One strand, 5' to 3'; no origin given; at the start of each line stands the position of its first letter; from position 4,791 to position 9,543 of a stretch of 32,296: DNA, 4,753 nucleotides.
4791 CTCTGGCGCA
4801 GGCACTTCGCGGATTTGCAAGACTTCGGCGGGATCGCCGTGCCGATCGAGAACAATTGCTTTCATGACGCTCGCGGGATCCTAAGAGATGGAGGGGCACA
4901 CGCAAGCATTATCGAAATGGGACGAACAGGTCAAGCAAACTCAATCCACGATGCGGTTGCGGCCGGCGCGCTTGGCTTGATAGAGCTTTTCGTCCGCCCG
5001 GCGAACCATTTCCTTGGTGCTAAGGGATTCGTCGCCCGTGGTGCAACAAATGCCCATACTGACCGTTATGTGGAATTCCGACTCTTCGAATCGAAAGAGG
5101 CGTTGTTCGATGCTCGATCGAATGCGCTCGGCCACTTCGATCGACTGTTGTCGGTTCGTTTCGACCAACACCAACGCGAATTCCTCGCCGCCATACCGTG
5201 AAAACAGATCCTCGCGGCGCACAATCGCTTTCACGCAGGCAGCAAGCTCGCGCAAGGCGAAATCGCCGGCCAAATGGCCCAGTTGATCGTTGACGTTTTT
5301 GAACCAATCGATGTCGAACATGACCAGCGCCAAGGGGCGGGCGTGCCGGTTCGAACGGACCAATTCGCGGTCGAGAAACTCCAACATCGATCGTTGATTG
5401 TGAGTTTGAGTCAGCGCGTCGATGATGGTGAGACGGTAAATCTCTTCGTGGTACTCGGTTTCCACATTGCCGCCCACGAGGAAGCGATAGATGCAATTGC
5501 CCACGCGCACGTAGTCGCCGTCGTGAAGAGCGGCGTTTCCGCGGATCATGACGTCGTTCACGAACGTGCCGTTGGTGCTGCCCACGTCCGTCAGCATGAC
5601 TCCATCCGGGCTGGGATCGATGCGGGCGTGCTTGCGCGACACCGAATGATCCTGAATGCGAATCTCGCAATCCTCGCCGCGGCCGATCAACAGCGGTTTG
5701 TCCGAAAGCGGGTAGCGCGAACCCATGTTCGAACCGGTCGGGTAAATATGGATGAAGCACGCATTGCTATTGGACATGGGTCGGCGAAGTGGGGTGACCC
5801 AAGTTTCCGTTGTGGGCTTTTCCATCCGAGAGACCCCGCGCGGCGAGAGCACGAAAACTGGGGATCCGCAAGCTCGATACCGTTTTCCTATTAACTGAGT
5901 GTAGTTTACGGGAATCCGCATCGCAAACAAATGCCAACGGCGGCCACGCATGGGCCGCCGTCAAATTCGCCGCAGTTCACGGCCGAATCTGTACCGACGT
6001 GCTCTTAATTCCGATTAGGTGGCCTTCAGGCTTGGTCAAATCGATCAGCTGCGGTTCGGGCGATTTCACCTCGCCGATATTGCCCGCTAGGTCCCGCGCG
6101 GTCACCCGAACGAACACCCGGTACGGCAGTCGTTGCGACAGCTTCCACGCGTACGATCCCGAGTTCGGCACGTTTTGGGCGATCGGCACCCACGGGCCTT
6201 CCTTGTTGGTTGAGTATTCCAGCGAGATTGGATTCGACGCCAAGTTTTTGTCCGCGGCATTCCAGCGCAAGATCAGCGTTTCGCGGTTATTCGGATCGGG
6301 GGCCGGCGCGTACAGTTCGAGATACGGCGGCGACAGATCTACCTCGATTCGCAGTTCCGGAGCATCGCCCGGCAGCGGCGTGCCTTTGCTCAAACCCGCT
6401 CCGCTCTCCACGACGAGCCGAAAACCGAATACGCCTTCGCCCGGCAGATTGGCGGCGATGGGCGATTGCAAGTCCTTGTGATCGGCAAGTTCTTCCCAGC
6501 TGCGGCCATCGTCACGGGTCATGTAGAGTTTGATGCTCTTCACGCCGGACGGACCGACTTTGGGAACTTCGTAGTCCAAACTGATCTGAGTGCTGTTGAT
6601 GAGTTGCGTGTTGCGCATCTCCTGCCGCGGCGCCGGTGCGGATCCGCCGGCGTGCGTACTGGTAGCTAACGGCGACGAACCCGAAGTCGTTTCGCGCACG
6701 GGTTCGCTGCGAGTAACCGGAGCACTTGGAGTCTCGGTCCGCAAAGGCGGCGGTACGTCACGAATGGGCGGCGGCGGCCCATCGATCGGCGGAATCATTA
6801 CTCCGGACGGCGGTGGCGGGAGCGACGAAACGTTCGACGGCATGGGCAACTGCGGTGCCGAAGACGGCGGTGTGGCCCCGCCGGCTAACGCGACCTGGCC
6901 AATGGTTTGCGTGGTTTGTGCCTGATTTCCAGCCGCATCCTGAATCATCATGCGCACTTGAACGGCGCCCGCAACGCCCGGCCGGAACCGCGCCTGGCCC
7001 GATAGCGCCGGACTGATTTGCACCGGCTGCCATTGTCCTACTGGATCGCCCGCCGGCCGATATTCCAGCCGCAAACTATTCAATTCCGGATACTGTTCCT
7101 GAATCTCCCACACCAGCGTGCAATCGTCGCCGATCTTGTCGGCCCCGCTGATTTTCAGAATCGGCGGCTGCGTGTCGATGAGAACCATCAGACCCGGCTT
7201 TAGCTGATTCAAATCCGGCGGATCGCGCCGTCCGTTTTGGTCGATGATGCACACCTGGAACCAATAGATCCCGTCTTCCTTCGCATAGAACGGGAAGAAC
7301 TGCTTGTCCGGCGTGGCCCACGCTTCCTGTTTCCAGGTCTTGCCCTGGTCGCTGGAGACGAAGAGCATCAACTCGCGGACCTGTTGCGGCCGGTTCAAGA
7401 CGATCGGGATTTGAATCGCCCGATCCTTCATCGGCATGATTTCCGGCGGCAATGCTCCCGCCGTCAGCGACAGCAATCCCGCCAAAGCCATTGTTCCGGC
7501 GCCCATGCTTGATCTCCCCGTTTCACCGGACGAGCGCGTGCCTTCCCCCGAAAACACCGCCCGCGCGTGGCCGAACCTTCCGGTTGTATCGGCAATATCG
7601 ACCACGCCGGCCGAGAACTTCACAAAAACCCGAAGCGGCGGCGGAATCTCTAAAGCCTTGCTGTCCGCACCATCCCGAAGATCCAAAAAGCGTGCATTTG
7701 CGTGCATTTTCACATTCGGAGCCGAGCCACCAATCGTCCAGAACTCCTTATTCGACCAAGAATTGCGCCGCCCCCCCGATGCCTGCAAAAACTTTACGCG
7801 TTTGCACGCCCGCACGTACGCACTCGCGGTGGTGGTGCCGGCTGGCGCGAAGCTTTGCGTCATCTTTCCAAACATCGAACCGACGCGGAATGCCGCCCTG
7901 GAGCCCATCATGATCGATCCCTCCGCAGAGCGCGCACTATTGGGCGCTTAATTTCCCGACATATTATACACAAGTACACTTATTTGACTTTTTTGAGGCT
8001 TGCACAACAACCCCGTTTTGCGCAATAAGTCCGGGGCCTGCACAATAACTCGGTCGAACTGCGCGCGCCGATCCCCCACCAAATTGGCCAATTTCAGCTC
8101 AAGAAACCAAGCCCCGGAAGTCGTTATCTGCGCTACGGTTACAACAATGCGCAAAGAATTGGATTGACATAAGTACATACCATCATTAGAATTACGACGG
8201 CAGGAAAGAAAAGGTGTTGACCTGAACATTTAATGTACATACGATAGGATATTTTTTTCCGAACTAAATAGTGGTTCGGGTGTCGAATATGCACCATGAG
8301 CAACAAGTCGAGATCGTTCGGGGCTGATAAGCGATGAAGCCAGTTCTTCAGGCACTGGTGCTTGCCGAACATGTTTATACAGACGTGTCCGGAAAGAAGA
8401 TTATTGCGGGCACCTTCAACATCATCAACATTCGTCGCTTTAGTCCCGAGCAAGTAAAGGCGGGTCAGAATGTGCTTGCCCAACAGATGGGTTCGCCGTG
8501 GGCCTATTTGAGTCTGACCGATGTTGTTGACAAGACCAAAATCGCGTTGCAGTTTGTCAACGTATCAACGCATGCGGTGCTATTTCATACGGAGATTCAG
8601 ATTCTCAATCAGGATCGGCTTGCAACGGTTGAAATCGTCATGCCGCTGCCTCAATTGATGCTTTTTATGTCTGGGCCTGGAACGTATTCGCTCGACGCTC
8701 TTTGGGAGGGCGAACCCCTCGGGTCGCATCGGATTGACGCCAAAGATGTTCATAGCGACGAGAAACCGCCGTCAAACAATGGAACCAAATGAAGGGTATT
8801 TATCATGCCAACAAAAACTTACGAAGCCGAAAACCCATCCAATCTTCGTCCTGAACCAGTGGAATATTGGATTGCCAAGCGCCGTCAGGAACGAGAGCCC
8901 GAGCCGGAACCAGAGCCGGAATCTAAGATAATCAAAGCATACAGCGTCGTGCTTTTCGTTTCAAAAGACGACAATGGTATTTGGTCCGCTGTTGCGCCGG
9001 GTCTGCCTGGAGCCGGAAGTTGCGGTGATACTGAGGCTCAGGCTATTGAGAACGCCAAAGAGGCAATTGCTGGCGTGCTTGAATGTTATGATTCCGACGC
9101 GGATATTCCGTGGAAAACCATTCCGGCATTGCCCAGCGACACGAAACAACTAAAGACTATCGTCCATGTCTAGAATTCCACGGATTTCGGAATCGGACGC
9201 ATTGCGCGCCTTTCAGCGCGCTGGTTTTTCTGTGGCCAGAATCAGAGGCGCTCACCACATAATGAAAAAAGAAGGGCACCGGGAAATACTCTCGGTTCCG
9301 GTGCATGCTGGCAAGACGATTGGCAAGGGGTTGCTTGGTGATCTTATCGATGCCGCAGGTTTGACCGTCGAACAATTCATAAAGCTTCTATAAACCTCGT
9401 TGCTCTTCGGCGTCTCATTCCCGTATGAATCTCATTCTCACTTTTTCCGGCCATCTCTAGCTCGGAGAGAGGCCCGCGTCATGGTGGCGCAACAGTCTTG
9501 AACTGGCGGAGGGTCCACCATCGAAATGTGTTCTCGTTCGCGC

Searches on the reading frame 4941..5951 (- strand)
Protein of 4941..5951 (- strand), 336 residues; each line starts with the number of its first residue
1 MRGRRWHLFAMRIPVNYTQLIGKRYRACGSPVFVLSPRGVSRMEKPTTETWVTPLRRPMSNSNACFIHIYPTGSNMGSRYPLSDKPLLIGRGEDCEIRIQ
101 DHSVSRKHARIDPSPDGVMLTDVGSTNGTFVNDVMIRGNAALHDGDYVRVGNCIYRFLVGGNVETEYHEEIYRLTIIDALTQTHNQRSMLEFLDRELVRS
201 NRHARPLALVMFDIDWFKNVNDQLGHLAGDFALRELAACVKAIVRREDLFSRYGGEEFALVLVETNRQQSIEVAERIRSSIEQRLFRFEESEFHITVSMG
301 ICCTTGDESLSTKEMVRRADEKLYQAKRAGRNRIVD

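Call 24: search_protein_families(library=pfam, proteins=[window:4941-5951:-], max_evalue=0.00001)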
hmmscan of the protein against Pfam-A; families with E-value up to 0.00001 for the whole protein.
window:4941-5951:- (336 aa): 3 families
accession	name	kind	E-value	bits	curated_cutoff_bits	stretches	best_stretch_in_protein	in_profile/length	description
PF00990.26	GGDEF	-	2.2e-44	151.5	23.8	1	176-333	2-161/161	Diguanylate cyclase, GGDEF domain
PF00498.31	FHA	-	1.8e-19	70.3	20.7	1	88-151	2-67/67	FHA domain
PF16697.10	Yop-YscD_cpl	-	1.3e-16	61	33.2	1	72-157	4-90/94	Inner membrane component of T3SS, cytoplasmic domain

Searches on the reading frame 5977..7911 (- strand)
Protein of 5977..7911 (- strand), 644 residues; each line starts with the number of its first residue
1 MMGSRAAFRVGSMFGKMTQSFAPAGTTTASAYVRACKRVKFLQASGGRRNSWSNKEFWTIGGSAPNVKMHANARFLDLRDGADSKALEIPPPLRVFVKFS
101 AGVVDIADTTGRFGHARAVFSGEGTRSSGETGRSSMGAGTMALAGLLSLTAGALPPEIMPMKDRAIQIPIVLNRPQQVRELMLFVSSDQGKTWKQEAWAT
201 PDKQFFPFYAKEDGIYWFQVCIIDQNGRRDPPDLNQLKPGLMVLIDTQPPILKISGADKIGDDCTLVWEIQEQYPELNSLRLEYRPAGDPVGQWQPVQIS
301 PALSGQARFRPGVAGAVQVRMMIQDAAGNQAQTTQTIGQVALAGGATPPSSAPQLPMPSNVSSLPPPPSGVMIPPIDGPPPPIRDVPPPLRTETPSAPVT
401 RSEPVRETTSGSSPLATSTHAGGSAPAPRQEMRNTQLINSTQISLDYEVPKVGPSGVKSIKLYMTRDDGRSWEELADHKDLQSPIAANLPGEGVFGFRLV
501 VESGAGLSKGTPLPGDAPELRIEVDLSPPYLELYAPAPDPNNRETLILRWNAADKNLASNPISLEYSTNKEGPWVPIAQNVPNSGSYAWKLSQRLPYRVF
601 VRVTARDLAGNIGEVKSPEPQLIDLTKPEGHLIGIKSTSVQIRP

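Call 24: search_protein_families(library=pfam, proteins=[window:5977-7911:-], max_evalue=0.00001)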
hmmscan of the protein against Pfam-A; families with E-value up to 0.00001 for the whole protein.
window:5977-7911:- (644 aa): 0 families

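Call 77: search_protein_families(library=pfam, proteins=[window:5977-7911:-], max_evalue=0.001)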
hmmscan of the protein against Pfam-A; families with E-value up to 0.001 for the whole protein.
window:5977-7911:- (644 aa): 1 family
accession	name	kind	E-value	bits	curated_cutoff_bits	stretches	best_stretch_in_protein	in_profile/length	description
PF02012.26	BNR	-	0.0007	19.6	27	0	184-194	1-11/12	BNR/Asp-box repeat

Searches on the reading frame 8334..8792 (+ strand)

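Call 24: search_protein_families(library=pfam, proteins=[window:8334-8792:+], max_evalue=0.00001)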
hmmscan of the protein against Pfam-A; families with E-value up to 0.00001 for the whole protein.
window:8334-8792:+ (152 aa): 1 family
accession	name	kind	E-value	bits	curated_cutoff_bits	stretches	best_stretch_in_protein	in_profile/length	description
PF22091.2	DUF6941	-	8.9e-06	26.5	27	0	6-134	1-122/125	Family of unknown function (DUF6941)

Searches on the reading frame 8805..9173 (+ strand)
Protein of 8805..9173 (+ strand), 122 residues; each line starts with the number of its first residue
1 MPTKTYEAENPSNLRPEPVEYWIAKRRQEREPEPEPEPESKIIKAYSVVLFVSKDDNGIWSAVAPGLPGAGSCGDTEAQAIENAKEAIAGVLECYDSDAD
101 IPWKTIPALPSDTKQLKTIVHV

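Call 27: search_protein_families(library=pfam, proteins=[window:8805-9173:+], max_evalue=0.00001)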
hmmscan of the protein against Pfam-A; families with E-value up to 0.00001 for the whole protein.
window:8805-9173:+ (122 aa): 1 family
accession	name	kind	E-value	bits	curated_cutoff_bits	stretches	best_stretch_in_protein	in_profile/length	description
PF15919.11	HicB_lk_antitox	-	1e-07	32.6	27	1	51-102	4-56/123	HicB_like antitoxin of bacterial toxin-antitoxin system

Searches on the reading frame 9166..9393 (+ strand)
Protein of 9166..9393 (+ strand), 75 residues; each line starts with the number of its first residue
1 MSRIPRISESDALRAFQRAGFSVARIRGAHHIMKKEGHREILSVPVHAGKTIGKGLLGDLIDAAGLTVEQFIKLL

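Call 27: search_protein_families(library=pfam, proteins=[window:9166-9393:+], max_evalue=0.00001)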
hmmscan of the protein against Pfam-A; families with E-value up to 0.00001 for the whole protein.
window:9166-9393:+ (75 aa): 1 family
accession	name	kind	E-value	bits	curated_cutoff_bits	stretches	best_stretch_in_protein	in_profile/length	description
PF07927.17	HicA_toxin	-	1e-14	54.8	27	1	11-66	3-58/58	HicA toxin of bacterial toxin-antitoxin,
